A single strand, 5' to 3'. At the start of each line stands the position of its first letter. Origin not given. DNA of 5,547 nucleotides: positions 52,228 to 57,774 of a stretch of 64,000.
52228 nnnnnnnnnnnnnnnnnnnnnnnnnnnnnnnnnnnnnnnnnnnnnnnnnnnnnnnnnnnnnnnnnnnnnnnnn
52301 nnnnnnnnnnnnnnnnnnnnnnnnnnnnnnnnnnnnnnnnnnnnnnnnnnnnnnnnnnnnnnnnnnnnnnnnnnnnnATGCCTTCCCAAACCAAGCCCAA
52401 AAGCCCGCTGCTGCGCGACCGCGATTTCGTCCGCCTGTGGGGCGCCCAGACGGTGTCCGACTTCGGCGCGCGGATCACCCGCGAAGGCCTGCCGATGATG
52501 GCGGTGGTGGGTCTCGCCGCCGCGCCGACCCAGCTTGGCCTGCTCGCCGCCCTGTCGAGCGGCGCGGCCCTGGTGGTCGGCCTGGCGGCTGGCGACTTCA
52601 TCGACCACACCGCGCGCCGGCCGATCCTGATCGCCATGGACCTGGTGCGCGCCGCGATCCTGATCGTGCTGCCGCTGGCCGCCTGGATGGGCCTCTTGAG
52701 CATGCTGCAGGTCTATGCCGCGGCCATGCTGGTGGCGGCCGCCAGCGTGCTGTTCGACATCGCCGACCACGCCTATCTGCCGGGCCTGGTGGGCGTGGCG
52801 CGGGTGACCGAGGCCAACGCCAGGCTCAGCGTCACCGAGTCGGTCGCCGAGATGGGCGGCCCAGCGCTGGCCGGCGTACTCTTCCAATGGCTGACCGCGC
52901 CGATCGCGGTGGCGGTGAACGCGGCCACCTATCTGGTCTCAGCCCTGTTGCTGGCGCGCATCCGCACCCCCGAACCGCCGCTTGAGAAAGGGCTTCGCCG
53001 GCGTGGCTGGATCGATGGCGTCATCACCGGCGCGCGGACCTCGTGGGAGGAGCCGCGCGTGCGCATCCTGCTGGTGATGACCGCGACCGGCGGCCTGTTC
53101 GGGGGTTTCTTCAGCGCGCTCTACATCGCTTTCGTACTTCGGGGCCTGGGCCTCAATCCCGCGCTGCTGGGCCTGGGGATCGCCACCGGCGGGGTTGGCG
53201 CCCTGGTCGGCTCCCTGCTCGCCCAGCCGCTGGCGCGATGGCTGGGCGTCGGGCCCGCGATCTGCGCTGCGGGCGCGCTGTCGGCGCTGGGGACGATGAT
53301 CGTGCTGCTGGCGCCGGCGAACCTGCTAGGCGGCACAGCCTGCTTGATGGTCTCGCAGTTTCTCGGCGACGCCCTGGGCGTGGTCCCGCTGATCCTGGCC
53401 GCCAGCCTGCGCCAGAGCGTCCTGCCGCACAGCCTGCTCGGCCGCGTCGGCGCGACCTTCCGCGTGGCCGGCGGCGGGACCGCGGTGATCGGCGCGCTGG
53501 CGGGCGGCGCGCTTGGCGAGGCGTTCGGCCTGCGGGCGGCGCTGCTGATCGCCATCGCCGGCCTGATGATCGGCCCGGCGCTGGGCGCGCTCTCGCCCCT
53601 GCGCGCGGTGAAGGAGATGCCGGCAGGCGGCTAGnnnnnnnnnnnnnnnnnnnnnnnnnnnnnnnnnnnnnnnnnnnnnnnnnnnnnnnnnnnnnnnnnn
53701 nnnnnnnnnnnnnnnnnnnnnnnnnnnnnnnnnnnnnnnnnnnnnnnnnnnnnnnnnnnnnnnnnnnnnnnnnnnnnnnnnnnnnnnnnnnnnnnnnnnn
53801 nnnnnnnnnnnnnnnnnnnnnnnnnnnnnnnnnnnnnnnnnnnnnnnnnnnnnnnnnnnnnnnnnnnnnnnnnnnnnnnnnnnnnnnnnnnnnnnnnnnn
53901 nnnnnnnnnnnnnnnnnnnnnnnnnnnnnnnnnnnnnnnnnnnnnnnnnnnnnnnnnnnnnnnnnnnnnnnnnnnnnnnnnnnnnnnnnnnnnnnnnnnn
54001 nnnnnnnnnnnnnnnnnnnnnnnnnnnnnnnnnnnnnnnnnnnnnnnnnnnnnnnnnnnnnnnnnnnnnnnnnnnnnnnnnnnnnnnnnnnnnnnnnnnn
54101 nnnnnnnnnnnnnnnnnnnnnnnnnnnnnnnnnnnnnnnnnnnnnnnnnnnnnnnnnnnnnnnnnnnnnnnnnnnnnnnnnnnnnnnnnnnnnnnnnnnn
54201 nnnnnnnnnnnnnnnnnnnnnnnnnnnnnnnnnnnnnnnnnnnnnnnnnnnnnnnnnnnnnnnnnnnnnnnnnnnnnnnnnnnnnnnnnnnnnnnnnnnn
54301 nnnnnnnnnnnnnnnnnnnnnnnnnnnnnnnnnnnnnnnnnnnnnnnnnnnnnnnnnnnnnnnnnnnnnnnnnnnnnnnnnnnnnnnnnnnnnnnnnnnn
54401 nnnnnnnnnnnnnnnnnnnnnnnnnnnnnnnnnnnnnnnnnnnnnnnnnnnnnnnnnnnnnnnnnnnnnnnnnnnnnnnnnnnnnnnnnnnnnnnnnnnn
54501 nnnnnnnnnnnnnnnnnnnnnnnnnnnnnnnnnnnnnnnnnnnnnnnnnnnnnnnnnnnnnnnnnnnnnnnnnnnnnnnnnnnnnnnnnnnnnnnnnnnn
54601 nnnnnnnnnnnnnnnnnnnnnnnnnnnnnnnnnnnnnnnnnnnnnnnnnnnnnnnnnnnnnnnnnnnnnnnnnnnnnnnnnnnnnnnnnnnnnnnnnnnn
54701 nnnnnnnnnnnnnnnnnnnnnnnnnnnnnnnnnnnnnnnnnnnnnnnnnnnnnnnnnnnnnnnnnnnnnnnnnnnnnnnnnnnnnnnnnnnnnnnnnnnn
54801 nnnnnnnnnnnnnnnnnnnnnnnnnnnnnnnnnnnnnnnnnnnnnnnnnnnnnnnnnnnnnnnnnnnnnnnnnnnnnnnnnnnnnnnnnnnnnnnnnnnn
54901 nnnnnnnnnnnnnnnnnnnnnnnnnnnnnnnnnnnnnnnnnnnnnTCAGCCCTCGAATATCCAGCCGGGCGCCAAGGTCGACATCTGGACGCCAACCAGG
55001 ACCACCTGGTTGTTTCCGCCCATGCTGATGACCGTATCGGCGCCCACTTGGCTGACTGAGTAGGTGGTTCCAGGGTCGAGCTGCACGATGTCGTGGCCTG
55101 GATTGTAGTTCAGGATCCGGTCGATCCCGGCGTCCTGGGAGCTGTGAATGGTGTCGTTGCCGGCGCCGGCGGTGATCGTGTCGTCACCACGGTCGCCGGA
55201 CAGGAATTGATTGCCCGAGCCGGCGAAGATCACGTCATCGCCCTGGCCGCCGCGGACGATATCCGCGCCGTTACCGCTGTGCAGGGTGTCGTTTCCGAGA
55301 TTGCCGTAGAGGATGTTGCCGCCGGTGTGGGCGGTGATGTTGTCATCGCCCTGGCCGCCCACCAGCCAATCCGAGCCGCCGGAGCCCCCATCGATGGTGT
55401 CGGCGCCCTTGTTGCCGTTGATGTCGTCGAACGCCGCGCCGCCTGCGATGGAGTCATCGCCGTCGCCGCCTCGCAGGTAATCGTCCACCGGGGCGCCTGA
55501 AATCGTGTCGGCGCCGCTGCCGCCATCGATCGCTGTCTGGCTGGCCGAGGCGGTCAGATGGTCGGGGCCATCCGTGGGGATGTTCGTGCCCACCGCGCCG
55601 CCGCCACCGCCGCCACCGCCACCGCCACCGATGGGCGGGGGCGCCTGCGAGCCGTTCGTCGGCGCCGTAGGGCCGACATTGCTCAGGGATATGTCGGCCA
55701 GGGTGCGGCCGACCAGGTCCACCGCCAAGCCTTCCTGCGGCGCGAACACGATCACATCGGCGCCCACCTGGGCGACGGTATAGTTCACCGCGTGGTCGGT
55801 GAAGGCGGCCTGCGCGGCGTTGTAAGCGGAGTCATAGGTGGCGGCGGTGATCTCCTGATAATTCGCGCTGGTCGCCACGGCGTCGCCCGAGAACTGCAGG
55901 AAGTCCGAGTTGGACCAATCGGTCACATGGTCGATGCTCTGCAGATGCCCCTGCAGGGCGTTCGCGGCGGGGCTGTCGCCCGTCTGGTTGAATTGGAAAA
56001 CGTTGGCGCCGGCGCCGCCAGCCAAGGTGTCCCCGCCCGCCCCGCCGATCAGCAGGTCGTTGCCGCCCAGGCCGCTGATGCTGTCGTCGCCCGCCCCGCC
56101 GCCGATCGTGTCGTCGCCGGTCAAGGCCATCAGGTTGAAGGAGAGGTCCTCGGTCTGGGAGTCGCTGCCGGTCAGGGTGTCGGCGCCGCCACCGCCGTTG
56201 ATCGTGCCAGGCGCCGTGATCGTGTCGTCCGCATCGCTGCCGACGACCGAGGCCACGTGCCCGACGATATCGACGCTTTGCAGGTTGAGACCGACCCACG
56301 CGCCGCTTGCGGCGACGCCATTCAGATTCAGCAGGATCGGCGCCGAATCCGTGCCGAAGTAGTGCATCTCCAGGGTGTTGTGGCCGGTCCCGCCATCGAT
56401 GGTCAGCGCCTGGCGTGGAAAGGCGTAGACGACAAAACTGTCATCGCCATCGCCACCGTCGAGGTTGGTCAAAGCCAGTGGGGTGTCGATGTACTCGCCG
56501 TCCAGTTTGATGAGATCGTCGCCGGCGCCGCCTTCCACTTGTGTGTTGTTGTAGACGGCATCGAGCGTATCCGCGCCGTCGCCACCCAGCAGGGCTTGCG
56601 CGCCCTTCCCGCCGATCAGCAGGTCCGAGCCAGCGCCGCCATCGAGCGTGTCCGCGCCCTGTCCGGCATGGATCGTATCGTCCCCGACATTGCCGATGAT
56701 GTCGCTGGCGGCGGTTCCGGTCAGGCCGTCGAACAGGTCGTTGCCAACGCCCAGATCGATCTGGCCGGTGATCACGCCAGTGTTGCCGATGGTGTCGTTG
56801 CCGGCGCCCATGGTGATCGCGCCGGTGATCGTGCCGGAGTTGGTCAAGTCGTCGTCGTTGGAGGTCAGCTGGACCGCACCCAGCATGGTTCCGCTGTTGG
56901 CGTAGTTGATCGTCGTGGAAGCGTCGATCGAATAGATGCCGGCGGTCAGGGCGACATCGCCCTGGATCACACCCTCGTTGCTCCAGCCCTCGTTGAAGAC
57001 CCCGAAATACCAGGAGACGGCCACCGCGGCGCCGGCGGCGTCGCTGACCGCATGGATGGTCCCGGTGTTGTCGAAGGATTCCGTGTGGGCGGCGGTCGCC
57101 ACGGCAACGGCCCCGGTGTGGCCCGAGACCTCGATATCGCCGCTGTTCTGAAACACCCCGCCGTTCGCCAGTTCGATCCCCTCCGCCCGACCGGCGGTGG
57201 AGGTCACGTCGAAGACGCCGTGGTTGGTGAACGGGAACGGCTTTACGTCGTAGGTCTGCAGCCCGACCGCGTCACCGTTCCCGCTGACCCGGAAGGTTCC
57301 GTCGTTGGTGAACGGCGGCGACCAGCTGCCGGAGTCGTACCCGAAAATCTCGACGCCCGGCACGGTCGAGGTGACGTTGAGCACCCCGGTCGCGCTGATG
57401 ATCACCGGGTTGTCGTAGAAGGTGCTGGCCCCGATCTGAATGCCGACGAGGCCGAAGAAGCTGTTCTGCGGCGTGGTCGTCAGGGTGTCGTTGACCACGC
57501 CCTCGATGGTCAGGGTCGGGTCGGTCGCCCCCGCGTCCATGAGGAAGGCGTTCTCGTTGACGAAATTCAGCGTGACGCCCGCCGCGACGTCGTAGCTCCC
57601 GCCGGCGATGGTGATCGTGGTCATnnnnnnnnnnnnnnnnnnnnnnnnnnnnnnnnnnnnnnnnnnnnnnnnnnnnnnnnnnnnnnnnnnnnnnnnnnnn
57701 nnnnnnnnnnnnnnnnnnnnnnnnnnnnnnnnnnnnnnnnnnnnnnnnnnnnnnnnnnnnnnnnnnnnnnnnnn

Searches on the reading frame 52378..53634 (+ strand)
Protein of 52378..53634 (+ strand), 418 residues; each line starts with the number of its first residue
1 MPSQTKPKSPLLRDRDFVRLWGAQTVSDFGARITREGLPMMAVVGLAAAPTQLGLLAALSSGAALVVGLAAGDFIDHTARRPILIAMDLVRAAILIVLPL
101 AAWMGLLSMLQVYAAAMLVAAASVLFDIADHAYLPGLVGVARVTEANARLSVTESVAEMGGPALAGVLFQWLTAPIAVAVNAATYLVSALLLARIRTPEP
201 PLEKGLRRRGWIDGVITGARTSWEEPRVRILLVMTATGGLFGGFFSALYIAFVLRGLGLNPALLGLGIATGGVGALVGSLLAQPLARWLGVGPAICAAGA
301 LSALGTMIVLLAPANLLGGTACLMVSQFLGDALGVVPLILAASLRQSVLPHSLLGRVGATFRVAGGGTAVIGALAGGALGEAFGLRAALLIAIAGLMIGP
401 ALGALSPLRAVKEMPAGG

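Call 66: search_protein_families(library=pfam, proteins=[window:52378-53634:+], max_evalue=0.00001)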
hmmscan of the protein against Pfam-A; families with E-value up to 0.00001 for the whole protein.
window:52378-53634:+ (418 aa): 2 families
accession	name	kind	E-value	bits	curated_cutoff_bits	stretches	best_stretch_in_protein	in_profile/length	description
PF05977.19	MFS_3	-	3.1e-22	79.2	27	1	12-413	7-400/524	Transmembrane secretion effector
PF07690.21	MFS_1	-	2.4e-14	53.4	33.4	1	24-335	5-312/347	Major Facilitator Superfamily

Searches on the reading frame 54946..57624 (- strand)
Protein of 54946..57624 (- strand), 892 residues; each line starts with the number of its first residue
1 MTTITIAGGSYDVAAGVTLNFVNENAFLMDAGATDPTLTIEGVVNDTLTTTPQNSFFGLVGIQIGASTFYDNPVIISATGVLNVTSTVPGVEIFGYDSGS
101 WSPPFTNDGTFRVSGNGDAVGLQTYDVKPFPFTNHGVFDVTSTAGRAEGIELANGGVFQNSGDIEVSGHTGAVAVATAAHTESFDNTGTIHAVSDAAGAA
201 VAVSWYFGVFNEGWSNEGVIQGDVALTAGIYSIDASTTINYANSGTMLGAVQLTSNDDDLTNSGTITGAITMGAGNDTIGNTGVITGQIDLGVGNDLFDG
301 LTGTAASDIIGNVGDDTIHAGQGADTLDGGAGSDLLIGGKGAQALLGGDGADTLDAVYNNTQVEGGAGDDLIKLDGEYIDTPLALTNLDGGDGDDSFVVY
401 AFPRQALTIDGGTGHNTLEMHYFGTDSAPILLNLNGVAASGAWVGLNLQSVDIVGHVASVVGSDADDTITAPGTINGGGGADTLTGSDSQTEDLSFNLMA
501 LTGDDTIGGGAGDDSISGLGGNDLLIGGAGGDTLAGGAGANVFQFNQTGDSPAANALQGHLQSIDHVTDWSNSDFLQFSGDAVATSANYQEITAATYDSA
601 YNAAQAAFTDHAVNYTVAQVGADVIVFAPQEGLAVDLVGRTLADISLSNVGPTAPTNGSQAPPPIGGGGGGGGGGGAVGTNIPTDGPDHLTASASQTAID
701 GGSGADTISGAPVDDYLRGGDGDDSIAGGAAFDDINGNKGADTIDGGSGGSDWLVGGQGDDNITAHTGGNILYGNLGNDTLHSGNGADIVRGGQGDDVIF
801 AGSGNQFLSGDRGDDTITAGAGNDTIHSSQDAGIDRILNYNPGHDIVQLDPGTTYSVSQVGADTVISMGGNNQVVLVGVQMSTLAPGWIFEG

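Call 66: search_protein_families(library=pfam, proteins=[window:54946-57624:-], max_evalue=0.00001)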
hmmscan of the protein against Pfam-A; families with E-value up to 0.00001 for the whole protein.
window:54946-57624:- (892 aa): 1 family
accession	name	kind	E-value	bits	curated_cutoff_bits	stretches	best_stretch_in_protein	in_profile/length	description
PF00353.25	HemolysinCabind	-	4.2e-31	106.9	23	3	773-805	1-33/36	RTX calcium-binding nonapeptide repeat (4 copies)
